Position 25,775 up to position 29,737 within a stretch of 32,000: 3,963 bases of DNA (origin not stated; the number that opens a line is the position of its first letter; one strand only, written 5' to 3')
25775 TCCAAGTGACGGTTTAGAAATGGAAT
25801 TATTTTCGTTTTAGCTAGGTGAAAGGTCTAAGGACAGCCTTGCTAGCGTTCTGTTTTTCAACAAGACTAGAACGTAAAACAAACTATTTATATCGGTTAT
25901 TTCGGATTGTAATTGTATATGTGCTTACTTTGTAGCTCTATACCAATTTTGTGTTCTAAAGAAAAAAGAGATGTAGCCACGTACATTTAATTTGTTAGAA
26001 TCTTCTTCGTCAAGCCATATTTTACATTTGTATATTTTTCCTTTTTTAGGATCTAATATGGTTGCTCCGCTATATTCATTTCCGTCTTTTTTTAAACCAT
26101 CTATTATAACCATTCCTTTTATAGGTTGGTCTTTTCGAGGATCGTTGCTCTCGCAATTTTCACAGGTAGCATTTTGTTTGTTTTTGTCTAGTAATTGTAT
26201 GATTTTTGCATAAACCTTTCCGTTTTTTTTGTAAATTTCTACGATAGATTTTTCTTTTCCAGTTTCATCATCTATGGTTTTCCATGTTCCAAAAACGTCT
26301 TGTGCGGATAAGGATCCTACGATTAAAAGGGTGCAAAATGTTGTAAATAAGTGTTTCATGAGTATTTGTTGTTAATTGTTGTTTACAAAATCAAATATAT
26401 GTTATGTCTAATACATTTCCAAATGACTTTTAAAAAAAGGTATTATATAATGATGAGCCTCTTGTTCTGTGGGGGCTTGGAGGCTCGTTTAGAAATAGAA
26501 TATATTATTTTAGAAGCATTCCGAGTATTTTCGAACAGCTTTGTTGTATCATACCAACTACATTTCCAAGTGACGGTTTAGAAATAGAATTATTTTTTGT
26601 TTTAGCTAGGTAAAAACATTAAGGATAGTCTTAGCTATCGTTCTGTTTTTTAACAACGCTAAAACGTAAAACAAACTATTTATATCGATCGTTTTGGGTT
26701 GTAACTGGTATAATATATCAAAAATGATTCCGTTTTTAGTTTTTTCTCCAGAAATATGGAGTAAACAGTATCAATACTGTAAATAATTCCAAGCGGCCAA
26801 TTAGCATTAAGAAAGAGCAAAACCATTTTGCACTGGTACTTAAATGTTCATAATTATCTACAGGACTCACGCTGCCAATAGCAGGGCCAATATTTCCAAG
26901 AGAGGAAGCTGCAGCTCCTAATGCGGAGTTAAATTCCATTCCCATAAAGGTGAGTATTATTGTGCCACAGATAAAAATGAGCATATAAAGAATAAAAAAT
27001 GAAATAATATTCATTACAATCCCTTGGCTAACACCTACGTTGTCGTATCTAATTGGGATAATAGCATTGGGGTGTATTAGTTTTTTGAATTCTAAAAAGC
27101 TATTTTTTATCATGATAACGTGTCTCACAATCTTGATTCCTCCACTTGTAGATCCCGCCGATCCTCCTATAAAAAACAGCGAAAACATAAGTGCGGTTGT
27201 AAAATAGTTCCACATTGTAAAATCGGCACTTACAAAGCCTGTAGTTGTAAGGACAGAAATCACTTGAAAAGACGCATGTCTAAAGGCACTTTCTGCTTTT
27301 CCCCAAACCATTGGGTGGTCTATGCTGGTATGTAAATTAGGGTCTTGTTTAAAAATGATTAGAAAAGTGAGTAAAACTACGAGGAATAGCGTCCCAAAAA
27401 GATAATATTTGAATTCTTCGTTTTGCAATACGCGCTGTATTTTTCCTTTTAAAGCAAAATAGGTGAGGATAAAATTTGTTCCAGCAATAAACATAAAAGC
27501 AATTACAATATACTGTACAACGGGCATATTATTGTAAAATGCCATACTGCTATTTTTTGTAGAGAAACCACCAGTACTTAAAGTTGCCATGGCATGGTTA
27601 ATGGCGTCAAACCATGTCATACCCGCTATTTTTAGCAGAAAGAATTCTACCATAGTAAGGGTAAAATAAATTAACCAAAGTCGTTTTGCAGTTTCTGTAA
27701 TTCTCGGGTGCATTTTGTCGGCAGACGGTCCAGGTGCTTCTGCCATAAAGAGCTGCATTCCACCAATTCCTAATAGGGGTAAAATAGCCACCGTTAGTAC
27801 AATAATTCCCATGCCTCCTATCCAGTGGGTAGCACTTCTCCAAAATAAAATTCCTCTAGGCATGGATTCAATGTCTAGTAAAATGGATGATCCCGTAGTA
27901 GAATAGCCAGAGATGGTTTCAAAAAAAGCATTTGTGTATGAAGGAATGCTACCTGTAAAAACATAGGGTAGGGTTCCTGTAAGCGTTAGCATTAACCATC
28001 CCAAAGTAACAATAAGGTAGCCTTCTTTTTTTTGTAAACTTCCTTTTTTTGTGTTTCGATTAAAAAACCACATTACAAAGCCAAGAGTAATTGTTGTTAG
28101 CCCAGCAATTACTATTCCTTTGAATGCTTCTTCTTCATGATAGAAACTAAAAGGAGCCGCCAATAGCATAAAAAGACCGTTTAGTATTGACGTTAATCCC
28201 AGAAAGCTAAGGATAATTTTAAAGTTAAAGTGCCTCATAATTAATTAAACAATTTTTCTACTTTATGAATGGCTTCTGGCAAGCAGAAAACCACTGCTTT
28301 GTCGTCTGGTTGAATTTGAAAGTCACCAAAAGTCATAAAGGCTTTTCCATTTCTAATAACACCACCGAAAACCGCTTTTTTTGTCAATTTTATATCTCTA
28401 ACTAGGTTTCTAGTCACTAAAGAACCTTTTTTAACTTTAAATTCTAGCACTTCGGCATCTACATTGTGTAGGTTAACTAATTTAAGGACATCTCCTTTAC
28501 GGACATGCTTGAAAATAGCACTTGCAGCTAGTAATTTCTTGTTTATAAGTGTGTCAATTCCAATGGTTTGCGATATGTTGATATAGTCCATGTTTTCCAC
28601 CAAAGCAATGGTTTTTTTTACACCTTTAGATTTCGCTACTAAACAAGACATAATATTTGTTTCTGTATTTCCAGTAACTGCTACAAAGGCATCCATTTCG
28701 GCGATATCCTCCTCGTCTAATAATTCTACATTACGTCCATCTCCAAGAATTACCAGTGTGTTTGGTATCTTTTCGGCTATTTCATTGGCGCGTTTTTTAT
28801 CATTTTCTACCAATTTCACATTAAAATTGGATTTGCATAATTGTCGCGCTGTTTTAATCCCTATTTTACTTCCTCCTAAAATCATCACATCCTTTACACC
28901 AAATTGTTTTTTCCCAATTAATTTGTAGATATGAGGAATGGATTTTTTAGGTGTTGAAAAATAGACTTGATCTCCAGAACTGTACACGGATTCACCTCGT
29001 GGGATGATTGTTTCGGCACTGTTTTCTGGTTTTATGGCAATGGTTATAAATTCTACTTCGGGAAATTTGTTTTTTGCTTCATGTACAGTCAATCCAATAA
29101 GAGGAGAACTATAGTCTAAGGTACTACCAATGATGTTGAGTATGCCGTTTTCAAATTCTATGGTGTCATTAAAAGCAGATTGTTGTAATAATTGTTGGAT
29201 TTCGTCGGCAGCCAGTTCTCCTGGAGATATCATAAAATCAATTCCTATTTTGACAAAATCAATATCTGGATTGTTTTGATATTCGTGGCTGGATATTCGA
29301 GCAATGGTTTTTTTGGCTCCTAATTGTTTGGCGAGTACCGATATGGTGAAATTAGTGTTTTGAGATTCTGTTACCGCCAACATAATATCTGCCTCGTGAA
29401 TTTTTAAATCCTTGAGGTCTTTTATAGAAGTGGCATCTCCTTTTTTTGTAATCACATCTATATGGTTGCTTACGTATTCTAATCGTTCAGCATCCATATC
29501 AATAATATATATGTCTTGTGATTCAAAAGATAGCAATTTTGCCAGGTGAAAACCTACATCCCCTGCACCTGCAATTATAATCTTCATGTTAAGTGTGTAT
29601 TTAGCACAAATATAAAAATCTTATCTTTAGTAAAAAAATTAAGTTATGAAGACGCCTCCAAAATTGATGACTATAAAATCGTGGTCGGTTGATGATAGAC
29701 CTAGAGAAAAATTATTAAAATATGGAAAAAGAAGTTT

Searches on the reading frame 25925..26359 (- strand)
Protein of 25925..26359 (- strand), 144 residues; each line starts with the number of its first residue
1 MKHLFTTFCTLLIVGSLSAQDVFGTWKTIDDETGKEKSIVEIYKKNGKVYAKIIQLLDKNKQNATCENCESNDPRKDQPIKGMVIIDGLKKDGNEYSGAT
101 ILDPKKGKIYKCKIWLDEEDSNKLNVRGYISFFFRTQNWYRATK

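Call 12: search_protein_families(library=pfam, proteins=[window:25925-26359:-], max_evalue=0.01)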
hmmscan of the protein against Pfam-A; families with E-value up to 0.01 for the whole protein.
window:25925-26359:- (144 aa): 3 families
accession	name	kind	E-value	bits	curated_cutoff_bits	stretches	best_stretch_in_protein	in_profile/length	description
PF09917.15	DUF2147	-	7.1e-32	110.8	27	1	24-141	1-112/112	Uncharacterized protein conserved in bacteria (DUF2147)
PF22625.2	ECR1_N_2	-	0.0031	17.7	27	1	42-61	23-42/51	Exosome RNA binding protein RRP4 N-terminal domain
PF02296.22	Alpha_adaptin_C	-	0.0087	16.7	25.4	0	16-57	6-47/113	Alpha adaptin AP2, C-terminal domain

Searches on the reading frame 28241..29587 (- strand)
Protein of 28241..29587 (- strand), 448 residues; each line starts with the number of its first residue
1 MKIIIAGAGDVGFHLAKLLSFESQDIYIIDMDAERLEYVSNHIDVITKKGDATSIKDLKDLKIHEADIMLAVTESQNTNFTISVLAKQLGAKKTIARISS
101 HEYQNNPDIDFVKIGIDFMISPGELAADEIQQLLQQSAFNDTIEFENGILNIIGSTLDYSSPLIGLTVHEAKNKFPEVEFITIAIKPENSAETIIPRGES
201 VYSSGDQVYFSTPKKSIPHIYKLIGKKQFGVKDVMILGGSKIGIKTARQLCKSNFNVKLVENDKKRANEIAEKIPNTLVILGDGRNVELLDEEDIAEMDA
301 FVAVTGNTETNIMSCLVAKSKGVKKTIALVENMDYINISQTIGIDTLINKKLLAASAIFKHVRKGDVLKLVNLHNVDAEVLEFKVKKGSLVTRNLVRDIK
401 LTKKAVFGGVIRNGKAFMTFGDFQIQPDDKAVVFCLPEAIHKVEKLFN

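Call 12: search_protein_families(library=pfam, proteins=[window:28241-29587:-], max_evalue=0.01)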
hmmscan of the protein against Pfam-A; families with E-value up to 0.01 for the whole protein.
window:28241-29587:- (448 aa): 11 families
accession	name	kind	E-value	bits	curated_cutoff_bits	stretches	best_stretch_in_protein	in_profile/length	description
PF02254.24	TrkA_N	-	9.9e-45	152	23.8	2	234-349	1-115/116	TrkA-N domain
PF02080.26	TrkA_C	-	1.1e-15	57.7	27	2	381-447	2-70/71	TrkA-C domain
PF13241.12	NAD_binding_7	-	3.2e-08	34.5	22.1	1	232-321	8-85/104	Putative NAD(P)-binding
PF03807.23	F420_oxidored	-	1.4e-05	26.1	21.6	0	3-51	2-55/94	NADP oxidoreductase coenzyme F420-dependent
PF03721.20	UDPG_MGDP_dh_N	-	0.0003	20.8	27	0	1-58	1-58/187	UDP-glucose/GDP-mannose dehydrogenase family, NAD binding domain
PF02737.24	3HCDH_N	-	0.00035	21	22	0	234-281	2-49/180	3-hydroxyacyl-CoA dehydrogenase, NAD binding domain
PF13478.12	XdhC_C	-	0.00093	20.1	29.7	0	3-83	1-61/125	XdhC Rossmann domain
PF00106.31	adh_short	-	0.0021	18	26.6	0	234-277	3-47/195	short chain dehydrogenase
PF01262.27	AlaDh_PNT_C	-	0.0021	18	23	0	2-49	30-80/214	Alanine dehydrogenase/PNT, C-terminal domain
PF00070.33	Pyr_redox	-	0.0032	18.4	22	0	234-267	2-35/82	Pyridine nucleotide-disulphide oxidoreductase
PF01210.29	NAD_Gly3P_dh_N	-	0.0066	16.9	23.1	0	2-89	1-93/158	NAD-dependent glycerol-3-phosphate dehydrogenase N-terminus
